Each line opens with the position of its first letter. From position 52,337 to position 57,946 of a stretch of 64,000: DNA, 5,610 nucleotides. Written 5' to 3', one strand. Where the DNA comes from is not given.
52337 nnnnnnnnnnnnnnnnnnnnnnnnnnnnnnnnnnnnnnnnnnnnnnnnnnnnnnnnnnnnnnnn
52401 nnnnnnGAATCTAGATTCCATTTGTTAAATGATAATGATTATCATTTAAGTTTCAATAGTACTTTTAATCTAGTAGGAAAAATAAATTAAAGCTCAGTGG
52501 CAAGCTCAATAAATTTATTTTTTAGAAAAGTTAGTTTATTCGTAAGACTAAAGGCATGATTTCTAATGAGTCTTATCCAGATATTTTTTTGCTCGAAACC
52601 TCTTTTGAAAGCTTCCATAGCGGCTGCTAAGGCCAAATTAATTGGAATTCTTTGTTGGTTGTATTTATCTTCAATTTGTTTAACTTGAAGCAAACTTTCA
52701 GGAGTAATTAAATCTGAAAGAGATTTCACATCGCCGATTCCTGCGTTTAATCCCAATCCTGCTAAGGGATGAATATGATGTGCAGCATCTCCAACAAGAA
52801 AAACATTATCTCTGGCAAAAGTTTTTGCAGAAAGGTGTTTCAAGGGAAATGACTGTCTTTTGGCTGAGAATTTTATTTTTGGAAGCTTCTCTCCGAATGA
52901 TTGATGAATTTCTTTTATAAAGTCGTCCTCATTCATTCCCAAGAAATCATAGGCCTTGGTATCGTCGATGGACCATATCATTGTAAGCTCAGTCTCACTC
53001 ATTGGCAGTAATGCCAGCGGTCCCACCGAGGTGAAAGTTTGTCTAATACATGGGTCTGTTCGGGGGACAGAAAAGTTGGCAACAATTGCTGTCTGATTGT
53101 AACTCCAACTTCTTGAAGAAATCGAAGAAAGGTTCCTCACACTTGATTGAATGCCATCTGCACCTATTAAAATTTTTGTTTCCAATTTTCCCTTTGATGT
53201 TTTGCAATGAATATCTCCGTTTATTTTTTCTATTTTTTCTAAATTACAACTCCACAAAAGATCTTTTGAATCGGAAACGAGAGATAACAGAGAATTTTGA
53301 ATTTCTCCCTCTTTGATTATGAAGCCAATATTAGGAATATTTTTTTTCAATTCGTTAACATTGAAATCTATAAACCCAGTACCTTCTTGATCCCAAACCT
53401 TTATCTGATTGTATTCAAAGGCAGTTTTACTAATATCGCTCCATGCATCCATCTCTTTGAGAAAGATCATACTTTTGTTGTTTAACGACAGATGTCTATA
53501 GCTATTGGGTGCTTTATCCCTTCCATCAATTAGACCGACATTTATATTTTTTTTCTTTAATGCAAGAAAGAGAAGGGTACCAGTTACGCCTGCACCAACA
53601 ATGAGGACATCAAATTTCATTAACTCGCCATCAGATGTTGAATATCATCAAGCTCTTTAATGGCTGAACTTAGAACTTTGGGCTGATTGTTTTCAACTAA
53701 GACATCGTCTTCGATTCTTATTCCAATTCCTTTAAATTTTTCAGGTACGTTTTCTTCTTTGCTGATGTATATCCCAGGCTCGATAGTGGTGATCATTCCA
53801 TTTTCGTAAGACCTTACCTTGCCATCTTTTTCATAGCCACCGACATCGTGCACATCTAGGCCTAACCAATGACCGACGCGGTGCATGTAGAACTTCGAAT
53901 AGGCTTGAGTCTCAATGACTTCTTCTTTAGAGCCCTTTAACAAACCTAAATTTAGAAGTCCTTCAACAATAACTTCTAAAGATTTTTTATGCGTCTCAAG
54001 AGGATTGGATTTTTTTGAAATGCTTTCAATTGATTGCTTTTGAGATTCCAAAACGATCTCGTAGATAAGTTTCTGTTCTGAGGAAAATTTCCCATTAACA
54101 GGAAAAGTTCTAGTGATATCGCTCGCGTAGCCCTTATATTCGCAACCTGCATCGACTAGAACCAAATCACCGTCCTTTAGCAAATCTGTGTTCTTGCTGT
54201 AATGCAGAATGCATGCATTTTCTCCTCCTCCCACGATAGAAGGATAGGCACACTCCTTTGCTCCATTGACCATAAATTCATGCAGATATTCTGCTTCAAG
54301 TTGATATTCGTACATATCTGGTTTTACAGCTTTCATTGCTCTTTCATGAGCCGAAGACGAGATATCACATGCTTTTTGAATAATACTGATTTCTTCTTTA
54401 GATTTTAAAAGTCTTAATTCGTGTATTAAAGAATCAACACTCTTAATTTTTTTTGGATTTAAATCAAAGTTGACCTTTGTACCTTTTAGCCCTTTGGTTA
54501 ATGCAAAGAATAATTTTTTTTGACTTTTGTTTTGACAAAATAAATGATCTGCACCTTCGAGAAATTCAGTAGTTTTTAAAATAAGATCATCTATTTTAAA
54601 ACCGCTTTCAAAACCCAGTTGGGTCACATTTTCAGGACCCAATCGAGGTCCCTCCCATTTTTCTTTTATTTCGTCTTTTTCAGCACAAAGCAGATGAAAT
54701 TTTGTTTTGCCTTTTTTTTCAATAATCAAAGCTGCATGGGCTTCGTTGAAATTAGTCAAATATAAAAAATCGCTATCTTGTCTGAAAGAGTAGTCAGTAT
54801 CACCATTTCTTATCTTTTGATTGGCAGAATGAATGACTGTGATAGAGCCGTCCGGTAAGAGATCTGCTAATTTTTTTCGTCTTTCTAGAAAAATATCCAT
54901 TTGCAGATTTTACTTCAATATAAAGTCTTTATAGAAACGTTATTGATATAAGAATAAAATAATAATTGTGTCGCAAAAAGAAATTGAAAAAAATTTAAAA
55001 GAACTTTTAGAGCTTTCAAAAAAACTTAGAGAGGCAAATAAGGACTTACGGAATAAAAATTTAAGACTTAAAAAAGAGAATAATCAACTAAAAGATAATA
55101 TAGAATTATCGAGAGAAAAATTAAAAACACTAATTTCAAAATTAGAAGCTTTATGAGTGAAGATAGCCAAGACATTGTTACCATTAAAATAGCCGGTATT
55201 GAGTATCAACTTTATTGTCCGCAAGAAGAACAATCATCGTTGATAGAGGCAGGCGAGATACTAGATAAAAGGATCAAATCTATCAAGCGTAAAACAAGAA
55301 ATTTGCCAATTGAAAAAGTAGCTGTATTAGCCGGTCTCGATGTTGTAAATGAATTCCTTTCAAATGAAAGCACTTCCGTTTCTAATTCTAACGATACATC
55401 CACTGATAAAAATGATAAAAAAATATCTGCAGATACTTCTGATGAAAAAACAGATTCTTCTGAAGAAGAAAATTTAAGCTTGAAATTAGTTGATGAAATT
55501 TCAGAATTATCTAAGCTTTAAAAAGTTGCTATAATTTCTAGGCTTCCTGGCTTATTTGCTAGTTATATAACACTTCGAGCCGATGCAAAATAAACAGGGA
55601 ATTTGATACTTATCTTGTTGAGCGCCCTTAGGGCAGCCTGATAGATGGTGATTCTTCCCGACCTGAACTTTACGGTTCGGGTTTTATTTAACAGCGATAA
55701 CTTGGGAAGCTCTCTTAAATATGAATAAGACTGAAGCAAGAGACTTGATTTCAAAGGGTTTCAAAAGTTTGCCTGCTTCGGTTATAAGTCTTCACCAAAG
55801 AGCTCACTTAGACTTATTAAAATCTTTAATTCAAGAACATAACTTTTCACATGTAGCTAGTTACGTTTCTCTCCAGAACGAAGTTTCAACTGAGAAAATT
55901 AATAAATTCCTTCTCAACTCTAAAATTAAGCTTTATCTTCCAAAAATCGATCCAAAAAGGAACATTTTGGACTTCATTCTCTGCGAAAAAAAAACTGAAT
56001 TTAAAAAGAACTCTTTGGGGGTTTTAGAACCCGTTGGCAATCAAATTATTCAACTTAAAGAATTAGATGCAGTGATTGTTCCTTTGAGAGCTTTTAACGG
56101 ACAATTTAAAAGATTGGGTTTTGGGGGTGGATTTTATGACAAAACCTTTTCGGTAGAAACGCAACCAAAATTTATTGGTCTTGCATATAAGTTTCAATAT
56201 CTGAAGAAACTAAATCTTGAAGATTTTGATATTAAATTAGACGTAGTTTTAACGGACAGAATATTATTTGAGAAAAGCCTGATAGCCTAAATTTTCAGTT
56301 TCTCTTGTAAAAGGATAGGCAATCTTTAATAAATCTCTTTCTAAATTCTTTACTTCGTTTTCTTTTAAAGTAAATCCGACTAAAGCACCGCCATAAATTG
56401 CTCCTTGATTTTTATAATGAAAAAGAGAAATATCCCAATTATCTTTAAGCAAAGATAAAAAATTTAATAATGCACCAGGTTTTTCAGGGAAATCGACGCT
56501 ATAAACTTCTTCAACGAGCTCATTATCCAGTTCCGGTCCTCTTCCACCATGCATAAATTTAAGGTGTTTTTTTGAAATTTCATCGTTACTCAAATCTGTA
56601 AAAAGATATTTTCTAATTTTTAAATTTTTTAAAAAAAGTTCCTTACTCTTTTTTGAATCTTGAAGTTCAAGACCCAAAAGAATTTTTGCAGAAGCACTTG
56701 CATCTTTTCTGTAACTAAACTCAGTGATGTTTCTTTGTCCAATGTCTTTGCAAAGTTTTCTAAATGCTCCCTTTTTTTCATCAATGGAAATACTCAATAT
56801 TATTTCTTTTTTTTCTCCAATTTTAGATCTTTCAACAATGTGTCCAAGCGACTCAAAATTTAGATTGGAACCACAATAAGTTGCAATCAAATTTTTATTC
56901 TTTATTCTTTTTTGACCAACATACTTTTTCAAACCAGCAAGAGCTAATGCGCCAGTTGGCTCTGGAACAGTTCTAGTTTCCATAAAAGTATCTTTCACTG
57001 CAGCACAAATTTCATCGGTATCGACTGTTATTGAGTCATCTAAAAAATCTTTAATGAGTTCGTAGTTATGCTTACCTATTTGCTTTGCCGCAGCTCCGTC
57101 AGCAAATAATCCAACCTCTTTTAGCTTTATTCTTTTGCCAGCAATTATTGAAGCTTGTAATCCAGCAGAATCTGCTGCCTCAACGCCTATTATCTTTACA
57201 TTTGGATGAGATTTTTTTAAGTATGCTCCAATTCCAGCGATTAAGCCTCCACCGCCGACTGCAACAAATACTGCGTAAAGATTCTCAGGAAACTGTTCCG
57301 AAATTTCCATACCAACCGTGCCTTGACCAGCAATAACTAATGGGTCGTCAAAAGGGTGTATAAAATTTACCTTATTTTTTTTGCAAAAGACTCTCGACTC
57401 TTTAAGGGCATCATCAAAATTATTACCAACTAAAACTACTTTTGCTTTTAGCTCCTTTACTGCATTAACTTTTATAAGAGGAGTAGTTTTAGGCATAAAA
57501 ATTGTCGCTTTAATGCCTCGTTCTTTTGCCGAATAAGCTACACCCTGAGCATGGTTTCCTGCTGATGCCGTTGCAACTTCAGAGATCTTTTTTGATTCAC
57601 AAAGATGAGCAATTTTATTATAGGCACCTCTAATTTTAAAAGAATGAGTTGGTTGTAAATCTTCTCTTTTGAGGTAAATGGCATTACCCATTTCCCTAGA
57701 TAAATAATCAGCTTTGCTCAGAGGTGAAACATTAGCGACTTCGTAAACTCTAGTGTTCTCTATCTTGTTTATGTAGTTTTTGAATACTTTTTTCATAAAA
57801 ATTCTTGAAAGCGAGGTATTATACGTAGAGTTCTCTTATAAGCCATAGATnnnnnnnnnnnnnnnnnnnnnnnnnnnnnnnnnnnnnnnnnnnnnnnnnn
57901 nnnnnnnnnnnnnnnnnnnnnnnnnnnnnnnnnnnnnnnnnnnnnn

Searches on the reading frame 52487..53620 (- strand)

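Call 3: search_protein_families(library=ncbifam, proteins=[window:52487-53620:-], max_evalue=0.00001)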
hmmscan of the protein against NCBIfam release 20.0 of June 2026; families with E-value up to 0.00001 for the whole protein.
window:52487-53620:- (377 aa): 53 families (the best 25 are shown)
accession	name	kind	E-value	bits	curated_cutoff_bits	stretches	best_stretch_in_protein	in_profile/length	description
TIGR01988.1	Ubi-OHases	subfamily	5.8e-88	295.3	224.65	1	4-374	1-385/387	ubiquinone biosynthesis hydroxylase, UbiH/UbiF/VisC/COQ6 family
TIGR01984.1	UbiH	equivalog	6.4e-70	235.9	392.2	1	4-373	1-379/382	2-octaprenyl-6-methoxyphenyl hydroxylase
NF005788.0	PRK07608.1-3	equivalog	7.7e-65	219.1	478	1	1-375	1-386/388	UbiH/UbiF family hydroxylase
NF006461.0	PRK08850.1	equivalog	2.1e-64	217.7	633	1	3-374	5-389/405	FAD-dependent 2-octaprenylphenol hydroxylase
TIGR01989.1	COQ6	equivalog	1.7e-63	215.1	489.3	2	3-242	1-268/437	ubiquinone biosynthesis monooxygenase COQ6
NF004318.0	PRK05714.1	equivalog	9.5e-63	212.2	653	1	1-373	3-393/407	2-octaprenyl-3-methyl-6-methoxy-1,4-benzoquinol hydroxylase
NF005612.0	PRK07364.1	equivalog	5.4e-59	199.7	487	1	2-375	18-402/415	FAD-dependent hydroxylase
NF006448.0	PRK08773.1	equivalog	1.7e-55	188.2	614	1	3-371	7-386/393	UbiH/UbiF family hydroxylase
NF004356.0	PRK05732.1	equivalog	2.1e-53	181.6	384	1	2-372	3-387/395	2-octaprenyl-6-methoxyphenyl hydroxylase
NF005951.1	PRK08020.1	equivalog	4.3e-53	180.5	590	1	2-374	2-385/388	3-demethoxyubiquinol 3-hydroxylase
NF005949.0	PRK08013.1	equivalog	9.9e-52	176.2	620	1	3-375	4-390/401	FAD-dependent 2-octaprenylphenol hydroxylase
NF005599.0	PRK07333.1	equivalog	1.6e-51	175.1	549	1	2-375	12-399/414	ubiquinone biosynthesis hydroxylase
NF006460.0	PRK08849.1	equivalog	6e-51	173.4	598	1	2-374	5-383/386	2-octaprenyl-3-methyl-6-methoxy-1,4-benzoquinol hydroxylase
NF005691.0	PRK07494.1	equivalog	4.1e-46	157.3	459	1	2-370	8-381/404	UbiH/UbiF family hydroxylase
NF005421.0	PRK06996.1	equivalog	8.9e-41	140.2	450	1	2-309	11-329/398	UbiH/UbiF/VisC/COQ6 family ubiquinone biosynthesis hydroxylase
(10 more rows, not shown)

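Call 4: search_protein_families(library=pfam, proteins=[window:52487-53620:-], max_evalue=0.001)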
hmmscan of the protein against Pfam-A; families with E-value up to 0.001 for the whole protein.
window:52487-53620:- (377 aa): 2 families
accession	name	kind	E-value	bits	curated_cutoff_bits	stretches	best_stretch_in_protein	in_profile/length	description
PF01494.25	FAD_binding_3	-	1.4e-26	94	22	1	3-327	2-341/349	FAD binding domain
PF08491.16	SE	-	9.3e-06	25.3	20.1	1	237-322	100-185/276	Squalene epoxidase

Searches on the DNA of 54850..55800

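Call 76: search_rna_families(source=window, start=54850, end=55800, threshold=evalue, max_evalue=1)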
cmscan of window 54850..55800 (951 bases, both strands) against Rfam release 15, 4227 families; matches with E-value up to 1: 4.
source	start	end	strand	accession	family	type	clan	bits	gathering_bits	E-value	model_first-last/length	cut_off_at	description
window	55541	55712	+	RF00013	6S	Gene;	-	44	46.4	2.1e-07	1-187/187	no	6S / SsrS RNA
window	55606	55707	+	RF01069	purD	Cis-reg;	-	21.3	41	0.22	1-125/125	no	purD RNA motif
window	55472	55579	+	RF00437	HLE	Cis-reg;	-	19.4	60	0.44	1-130/130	no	Hairy RNA localisation element (HLE)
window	55401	55465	+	RF00571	SNORD65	Gene; snRNA; snoRNA; CD-box;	CL00057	17.7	41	0.56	1-73/73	no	Small nucleolar RNA SNORD65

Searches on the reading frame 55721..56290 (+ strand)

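Call 74: search_protein_families(library=ncbifam, proteins=[window:55721-56290:+], max_evalue=1e-10)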
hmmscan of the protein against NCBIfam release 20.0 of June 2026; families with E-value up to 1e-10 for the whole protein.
window:55721-56290:+ (189 aa): 2 families
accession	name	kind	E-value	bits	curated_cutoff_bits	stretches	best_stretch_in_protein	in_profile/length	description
TIGR02727.1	MTHFS_bact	equivalog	1.6e-37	129.2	84.9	1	3-178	1-181/182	5-formyltetrahydrofolate cyclo-ligase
NF007661.0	PRK10333.1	equivalog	4e-17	62.6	343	1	44-180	52-193/198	5-formyltetrahydrofolate cyclo-ligase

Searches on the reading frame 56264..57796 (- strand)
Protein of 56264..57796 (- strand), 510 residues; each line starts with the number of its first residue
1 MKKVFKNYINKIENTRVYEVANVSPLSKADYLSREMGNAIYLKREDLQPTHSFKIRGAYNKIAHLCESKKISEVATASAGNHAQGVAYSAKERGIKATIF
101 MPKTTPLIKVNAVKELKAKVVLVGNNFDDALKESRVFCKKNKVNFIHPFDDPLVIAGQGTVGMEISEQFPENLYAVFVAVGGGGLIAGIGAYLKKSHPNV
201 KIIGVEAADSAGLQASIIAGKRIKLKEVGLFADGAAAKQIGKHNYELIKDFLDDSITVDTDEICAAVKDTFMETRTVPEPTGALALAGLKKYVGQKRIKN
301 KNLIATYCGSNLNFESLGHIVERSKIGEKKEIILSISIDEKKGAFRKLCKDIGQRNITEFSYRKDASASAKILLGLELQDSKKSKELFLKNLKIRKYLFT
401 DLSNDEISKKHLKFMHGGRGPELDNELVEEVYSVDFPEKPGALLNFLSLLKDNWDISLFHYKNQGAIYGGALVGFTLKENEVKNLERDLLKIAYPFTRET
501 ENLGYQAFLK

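Call 74: search_protein_families(library=ncbifam, proteins=[window:56264-57796:-], max_evalue=1e-10)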
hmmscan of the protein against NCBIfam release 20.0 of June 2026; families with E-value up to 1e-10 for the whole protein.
window:56264-57796:- (510 aa): 35 families (the best 25 are shown)
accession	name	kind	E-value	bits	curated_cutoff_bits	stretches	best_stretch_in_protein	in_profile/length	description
NF006674.0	PRK09224.1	subfamily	8.1e-203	674.7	577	1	4-510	6-508/508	threonine ammonia-lyase IlvA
TIGR01124.1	ilvA_2Cterm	equivalog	2.5e-192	639.9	411.3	1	7-509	1-499/499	threonine ammonia-lyase, biosynthetic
NF009130.0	PRK12483.1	subfamily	2.4e-188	626.9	801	1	3-509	17-520/521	threonine ammonia-lyase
NF006390.0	PRK08639.1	equivalog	1e-111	373.9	421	1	14-408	16-413/418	threonine ammonia-lyase IlvA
TIGR02079.1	THD1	equivalog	3.9e-102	342.1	440.55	1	15-396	8-393/410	threonine ammonia-lyase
TIGR01127.1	ilvA_1Cterm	equivalog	6.5e-94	315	378.75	1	25-397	2-376/380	threonine ammonia-lyase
NF005600.0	PRK07334.1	equivalog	2e-81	273.7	496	1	22-385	27-391/408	threonine ammonia-lyase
NF006389.0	PRK08638.1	equivalog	2.2e-81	273.4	453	1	15-325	19-328/333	bifunctional threonine ammonia-lyase/L-serine ammonia-lyase TdcB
NF005292.0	PRK06815.1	equivalog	1.7e-77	260.6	371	1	15-322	13-318/320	threonine/serine dehydratase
NF005680.0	PRK07476.1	equivalog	1.4e-71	241.2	413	1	14-324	14-323/326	hydroxyectoine utilization dehydratase EutB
NF006094.0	PRK08246.1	subfamily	4.9e-65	220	331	1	15-316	15-308/310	serine/threonine dehydratase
TIGR02991.1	ectoine_eutB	equivalog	2.1e-62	210.9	413.35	1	15-295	11-290/317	hydroxyectoine utilization dehydratase EutB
NF005454.0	PRK07048.1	equivalog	6.3e-62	209.6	452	1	14-323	16-322/324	threo-3-hydroxy-L-aspartate ammonia-lyase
NF005147.0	PRK06608.1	equivalog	2.1e-52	178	380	1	14-331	15-330/339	serine/threonine dehydratase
NF045641.2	BHydaspDhtseBhcB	equivalog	1.3e-49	169.1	550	1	15-317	12-310/312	beta-hydroxyaspartate dehydratase BhcB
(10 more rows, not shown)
